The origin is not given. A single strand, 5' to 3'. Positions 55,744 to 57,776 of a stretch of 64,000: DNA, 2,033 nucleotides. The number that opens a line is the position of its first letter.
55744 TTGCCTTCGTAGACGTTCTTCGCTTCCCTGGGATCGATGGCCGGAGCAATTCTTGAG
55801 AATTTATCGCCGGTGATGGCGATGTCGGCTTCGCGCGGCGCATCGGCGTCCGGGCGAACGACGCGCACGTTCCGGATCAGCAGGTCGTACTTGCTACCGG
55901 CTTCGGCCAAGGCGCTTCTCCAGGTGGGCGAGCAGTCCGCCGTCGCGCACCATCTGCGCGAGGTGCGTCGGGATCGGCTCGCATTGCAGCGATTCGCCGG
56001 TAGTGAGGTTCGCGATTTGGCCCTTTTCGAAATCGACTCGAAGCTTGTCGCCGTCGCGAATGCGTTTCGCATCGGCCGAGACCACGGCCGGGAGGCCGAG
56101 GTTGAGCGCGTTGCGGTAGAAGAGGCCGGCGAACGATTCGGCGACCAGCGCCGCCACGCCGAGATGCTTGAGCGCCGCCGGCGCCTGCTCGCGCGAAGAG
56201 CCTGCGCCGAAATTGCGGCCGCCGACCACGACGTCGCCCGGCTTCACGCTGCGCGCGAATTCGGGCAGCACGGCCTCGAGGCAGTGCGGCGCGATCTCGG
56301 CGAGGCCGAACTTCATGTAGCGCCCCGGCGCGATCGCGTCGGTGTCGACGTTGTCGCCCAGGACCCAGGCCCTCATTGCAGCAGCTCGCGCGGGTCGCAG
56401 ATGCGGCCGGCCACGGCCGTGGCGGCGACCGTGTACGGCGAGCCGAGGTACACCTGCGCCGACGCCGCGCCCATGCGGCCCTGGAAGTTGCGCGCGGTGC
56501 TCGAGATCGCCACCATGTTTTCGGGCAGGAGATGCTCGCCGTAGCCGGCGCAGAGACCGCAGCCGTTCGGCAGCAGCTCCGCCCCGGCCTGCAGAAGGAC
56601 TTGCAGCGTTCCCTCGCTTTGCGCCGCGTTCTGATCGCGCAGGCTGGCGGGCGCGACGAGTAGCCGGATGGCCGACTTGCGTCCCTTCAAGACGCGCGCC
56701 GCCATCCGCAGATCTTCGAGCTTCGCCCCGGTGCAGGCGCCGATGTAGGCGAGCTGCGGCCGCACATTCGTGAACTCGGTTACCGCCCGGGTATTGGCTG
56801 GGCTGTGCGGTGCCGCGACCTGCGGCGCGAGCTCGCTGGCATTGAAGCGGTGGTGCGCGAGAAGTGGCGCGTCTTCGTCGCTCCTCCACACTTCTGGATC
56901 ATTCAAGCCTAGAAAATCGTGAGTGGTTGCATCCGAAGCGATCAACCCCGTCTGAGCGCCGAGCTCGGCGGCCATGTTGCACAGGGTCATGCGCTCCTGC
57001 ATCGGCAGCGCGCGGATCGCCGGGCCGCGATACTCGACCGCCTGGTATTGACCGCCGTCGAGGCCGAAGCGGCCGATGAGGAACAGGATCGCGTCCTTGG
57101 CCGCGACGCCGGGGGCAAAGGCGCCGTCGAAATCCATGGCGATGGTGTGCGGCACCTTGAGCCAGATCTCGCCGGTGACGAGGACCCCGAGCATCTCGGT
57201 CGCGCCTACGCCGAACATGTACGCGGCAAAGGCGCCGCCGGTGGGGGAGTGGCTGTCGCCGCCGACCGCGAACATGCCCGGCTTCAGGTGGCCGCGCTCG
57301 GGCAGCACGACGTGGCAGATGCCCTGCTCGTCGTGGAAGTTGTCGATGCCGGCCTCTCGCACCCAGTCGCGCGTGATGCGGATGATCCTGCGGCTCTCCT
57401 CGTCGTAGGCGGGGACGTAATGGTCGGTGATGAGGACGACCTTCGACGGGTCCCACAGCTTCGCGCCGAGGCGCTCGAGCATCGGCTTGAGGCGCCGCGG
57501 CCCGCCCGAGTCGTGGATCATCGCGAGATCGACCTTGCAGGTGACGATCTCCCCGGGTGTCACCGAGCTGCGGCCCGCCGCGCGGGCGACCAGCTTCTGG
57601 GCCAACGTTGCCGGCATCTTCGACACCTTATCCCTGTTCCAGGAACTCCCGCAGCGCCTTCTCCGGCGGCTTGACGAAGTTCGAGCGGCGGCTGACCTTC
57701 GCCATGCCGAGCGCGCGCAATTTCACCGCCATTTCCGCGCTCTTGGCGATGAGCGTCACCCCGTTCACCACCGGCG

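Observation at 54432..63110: Eight-gene translationally coupled operon combining CoA-thioester enzymes with cyclic-amide hydrolases; it matches no pathway I can name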

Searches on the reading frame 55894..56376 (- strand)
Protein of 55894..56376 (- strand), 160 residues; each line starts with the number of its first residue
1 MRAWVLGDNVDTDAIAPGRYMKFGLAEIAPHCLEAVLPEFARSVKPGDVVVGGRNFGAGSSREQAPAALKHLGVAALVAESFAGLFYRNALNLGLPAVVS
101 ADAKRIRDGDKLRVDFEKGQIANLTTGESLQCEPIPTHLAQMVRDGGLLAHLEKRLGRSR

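Call 4: search_protein_families(library=pfam, proteins=[window:55894-56376:-], max_evalue=0.01)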
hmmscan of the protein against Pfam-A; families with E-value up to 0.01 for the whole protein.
window:55894-56376:- (160 aa): 1 family
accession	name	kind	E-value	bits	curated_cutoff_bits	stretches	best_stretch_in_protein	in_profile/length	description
PF00694.25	Aconitase_C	-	2.4e-16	60.7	22.8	1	49-95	77-123/131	Aconitase C-terminal domain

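Call 5: search_protein_families(library=ncbifam, proteins=[window:55894-56376:-], max_evalue=0.01)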
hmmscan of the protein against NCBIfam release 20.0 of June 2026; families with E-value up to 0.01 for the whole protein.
window:55894-56376:- (160 aa): 17 families
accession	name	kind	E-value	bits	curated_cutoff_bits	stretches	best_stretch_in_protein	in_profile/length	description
TIGR02087.1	LEUD_arch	subfamily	1.5e-54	184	108.95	1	2-155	2-157/157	LeuD/DmdB family oxidoreductase small subunit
NF040625.1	HacB2_Meth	equivalog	1.7e-51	173.9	230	1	2-152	7-156/161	homoaconitase small subunit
TIGR02084.1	leud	equivalog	5e-46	156.2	245.85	1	3-153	3-155/156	3-isopropylmalate dehydratase small subunit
NF010629.0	PRK14023.1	equivalog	1.9e-41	141.7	229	1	2-154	3-156/166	homoaconitate hydratase small subunit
NF040604.2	HacB_Meth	equivalog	8.3e-41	139.5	230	1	2-152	6-157/159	homoaconitase small subunit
NF002458.0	PRK01641.1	subfamily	4.2e-20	72.2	167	1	7-104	16-125/202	3-isopropylmalate dehydratase small subunit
TIGR00139.1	h_aconitase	equivalog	1.9e-18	66.2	529.9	1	7-100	539-636/709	homoaconitase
NF005558.0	PRK07229.1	equivalog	5.8e-16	58.2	612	1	6-117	478-598/647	aconitate hydratase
TIGR00171.1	leuD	equivalog_domain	1.8e-13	50.7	116.25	1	47-102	70-126/188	3-isopropylmalate dehydratase small subunit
TIGR01342.1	acon_putative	hypoth_equivalog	6.5e-12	44.4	719.15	1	5-115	476-599/655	putative aconitate hydratase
NF006757.0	PRK09277.1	subfamily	6.6e-07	27.4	686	1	48-95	759-806/888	aconitate hydratase AcnA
NF009520.0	PRK12881.1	subfamily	9.9e-07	26.8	905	1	48-96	764-813/893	aconitate hydratase AcnA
TIGR01341.1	aconitase_1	equivalog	1.9e-06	25.9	945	1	47-118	749-817/876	aconitate hydratase AcnA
TIGR01340.1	aconitase_mito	equivalog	6.6e-06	24.7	825.35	1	42-110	615-689/745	aconitate hydratase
TIGR02333.1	2met_isocit_dHY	equivalog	0.00027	18.9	1419.85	1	47-102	732-788/858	Fe/S-dependent 2-methylisocitrate dehydratase AcnD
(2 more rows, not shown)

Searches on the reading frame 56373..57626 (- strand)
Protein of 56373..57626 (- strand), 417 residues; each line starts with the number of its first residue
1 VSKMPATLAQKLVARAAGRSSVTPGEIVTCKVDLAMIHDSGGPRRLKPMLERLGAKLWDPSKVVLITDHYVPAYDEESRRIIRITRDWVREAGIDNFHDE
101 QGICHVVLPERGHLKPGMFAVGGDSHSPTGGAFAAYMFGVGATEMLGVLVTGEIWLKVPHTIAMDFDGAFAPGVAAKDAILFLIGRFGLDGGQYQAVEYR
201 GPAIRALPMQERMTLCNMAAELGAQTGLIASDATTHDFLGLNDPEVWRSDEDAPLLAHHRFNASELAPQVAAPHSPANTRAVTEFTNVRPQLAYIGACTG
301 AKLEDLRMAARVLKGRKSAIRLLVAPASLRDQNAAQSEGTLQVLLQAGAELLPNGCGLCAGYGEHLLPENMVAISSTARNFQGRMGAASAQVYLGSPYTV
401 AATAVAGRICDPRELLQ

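Call 4: search_protein_families(library=pfam, proteins=[window:56373-57626:-], max_evalue=0.01)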
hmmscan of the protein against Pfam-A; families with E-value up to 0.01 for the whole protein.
window:56373-57626:- (417 aa): 1 family
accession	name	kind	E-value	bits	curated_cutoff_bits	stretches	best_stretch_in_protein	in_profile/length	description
PF00330.25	Aconitase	-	5.2e-85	286.6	28.7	2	29-286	18-307/463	Aconitase family (aconitate hydratase)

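Call 5: search_protein_families(library=ncbifam, proteins=[window:56373-57626:-], max_evalue=0.01)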
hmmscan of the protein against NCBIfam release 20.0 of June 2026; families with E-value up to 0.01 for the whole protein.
window:56373-57626:- (417 aa): 19 families
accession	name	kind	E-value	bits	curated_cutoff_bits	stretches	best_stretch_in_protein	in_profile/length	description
NF001614.1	PRK00402.1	subfamily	1.9e-152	507.7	385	1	7-413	2-415/415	aconitase/3-isopropylmalate dehydratase large subunit family protein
TIGR01343.1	hacA_fam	subfamily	9.4e-126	419.7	385.7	1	7-413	1-412/412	homoaconitate hydratase family protein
TIGR02086.1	IPMI_arch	subfamily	1.6e-121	405.9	410.15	1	7-414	2-411/411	3-isopropylmalate dehydratase/homoaconitate hydratase family large subunit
NF040615.1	HacA_Meth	equivalog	2.5e-105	352.6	550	1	7-411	2-417/419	homoaconitase large subunit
TIGR02083.1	LEU2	equivalog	1e-102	344.3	610.65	1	7-415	2-419/419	3-isopropylmalate dehydratase large subunit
NF009116.0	PRK12466.1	subfamily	9.4e-93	311.3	531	2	4-284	3-305/472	3-isopropylmalate dehydratase large subunit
NF004016.0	PRK05478.1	subfamily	3e-83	279.9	510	2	7-282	5-301/468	3-isopropylmalate dehydratase large subunit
NF005558.0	PRK07229.1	equivalog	9.9e-78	262.3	612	1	4-415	1-415/647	aconitate hydratase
TIGR00170.1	leuC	equivalog_domain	1e-68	232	560.25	2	30-239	25-243/466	3-isopropylmalate dehydratase large subunit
TIGR01342.1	acon_putative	hypoth_equivalog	4.3e-64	216.8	719.15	1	7-415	1-412/655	putative aconitate hydratase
TIGR00139.1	h_aconitase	equivalog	1.1e-61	209.2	529.9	2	21-239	21-240/709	homoaconitase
NF006690.0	PRK09238.1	equivalog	1.1e-38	132.8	782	2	241-414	643-816/852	bifunctional aconitate hydratase 2/2-methylisocitrate dehydratase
TIGR01340.1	aconitase_mito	equivalog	3.5e-36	124.8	825.35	1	92-409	124-472/745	aconitate hydratase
TIGR00117.1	acnB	equivalog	1.5e-28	99.1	1287.2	2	241-415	642-815/844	bifunctional aconitate hydratase 2/2-methylisocitrate dehydratase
NF006757.0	PRK09277.1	subfamily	6.4e-22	77.1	686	2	120-242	207-329/888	aconitate hydratase AcnA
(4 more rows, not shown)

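Call 80: search_dna_similar(query=window:56373-57626:-, collection=plasmids, mode=protein, max_evalue=1e-60, max_rows=20)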
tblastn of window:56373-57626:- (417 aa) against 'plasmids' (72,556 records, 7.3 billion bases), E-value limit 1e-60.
Records with a match: 63; places in all: 73; records where one place covers at least 80% of the query: 63.
Best place of each record, by identity: 60-80% 13; <60% 50.
By first word of the organism name: Sulfitobacter 9; Paraburkholderia 7; Haloferax 5; Cupriavidus 4; Peribacillus 3; Roseomonas 3; Skermanella 2; Deinococcus 2; Halomarina 2; Natrinema 2; and 22 more.
By predicted mobility (MOB-suite, as given by PLSDB): non-mobilizable 51; mobilizable 8; conjugative 4.
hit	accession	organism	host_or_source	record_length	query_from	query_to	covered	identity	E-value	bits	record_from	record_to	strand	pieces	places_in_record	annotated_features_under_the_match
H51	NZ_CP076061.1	Cupriavidus sp. EM10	Pure-cultured cell,sewage water sludge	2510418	1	416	100%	66.6%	0e+0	577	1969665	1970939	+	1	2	none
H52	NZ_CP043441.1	Cupriavidus campinensis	cell culture,soil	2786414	5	416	99%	66.8%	4e-180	563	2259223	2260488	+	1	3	none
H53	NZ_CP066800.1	Burkholderia plantarii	Oryza sativa,cell culture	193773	4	416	99%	64.5%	6e-179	560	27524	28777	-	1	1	3-isopropylmalate dehydratase large subunit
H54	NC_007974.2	Cupriavidus metallidurans CH34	-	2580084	2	416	100%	64.2%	7e-174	546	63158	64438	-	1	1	none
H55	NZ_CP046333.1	Cupriavidus metallidurans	sedimentation pond in a zinc factory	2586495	2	416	100%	64.2%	7e-174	546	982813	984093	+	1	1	none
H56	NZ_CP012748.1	Paraburkholderia caribensis MBA4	soil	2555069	7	416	98%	64.7%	5e-171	537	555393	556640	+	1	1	none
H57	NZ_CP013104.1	Paraburkholderia caribensis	-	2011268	7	416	98%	64.7%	7e-171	537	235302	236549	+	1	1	none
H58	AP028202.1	Paraburkholderia largidicola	Physopelta gutta,midgut,Midgut crypts ...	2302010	7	416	98%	64.4%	2e-170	536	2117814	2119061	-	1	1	3-isopropylmalate dehydratase large subunit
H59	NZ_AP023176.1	Paraburkholderia largidicola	Physopelta gutta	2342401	7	416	98%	64.4%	6e-170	534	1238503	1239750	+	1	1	none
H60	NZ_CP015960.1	Paraburkholderia caribensis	Mimosa,single cell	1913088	7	416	98%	64.4%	8e-170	534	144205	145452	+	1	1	none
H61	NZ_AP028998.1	Paraburkholderia sp. 22B1P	-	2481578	7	416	98%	64.2%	3e-169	532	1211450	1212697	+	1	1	none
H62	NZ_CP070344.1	Variovorax sp. PDNC026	cell culture,Plastic debris in ...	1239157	5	416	99%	63.7%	3e-173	544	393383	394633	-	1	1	none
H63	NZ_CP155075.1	Paraburkholderia sp. PREW-6R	single cell,Phlox subulata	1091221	7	416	98%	63.9%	6e-166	523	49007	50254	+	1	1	none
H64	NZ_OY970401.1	Peribacillus frigoritolerans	-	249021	4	416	99%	44.6%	9e-110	361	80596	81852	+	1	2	3-isopropylmalate dehydratase large subunit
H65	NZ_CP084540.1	Peribacillus frigoritolerans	snow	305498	4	416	99%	44.6%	9e-110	361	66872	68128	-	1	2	3-isopropylmalate dehydratase large subunit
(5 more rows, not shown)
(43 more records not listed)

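Call 81: get_annotated_region(hit=H53, flank=9000)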
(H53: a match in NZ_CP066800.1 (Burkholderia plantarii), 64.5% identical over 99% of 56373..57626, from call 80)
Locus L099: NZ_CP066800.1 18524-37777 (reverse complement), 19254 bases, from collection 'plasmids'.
description: Burkholderia plantarii strain KACC 18964 plasmid p1, complete sequence
organism: Burkholderia plantarii (NCBI taxid 41899)
taxonomy: Bacteria; Pseudomonadota; Betaproteobacteria; Burkholderiales; Burkholderiaceae; Burkholderia; Burkholderia plantarii
host: -; source: Oryza sativa,cell culture; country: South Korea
typing (MOB-suite, as given by PLSDB): conjugative; replicon rep_cluster_382; relaxase MOBF; mating-pair formation MPF_F
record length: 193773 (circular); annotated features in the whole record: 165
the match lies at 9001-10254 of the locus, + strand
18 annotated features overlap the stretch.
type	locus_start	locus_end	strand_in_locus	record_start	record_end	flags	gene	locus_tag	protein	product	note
CDS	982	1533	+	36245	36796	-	-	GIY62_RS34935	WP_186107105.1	antitoxin Xre-like helix-turn-helix domain-containing protein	-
CDS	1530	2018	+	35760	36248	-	-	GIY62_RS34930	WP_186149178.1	RES family NAD+ phosphorylase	-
CDS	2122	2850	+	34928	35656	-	-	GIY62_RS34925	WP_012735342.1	IS6 family transposase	-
CDS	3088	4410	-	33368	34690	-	-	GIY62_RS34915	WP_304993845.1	MFS transporter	GO:0055085 - transmembrane transport [Evidence IEA]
CDS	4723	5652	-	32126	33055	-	-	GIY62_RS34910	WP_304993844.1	polysaccharide deacetylase family protein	-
CDS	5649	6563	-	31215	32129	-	-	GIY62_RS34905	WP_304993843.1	polysaccharide deacetylase family protein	-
CDS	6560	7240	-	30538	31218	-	-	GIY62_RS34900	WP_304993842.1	isochorismatase family protein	-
CDS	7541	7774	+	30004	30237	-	-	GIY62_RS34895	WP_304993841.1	hypothetical protein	-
CDS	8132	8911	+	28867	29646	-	-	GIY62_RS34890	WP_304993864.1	GntR family transcriptional regulator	-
CDS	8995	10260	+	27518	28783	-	-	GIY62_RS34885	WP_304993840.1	3-isopropylmalate dehydratase large subunit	-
CDS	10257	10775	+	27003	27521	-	-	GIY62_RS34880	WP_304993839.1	3-isopropylmalate dehydratase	-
CDS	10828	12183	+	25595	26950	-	-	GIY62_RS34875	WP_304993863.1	FAD-dependent oxidoreductase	-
CDS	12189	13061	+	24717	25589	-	-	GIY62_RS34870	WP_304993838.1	isocitrate lyase/PEP mutase family protein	-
CDS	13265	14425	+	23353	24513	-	-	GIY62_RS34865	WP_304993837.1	porin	-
CDS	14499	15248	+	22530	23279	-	-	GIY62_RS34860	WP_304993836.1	electron transfer flavoprotein subunit beta/FixA family protein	-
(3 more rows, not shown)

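Call 82: get_annotated_region(hit=H62, flank=9000)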
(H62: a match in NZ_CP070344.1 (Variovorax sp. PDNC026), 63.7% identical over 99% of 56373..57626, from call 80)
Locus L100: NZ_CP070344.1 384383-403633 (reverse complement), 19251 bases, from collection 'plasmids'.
description: Variovorax sp. PDNC026 plasmid unnamed, complete sequence
organism: Variovorax sp. PDNC026 (NCBI taxid 2811425)
taxonomy: Bacteria; Pseudomonadota; Betaproteobacteria; Burkholderiales; Comamonadaceae; Variovorax; Variovorax sp. PDNC026
host: -; source: cell culture,Plastic debris in land/lake environment; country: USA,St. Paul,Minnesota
typing (MOB-suite, as given by PLSDB): non-mobilizable
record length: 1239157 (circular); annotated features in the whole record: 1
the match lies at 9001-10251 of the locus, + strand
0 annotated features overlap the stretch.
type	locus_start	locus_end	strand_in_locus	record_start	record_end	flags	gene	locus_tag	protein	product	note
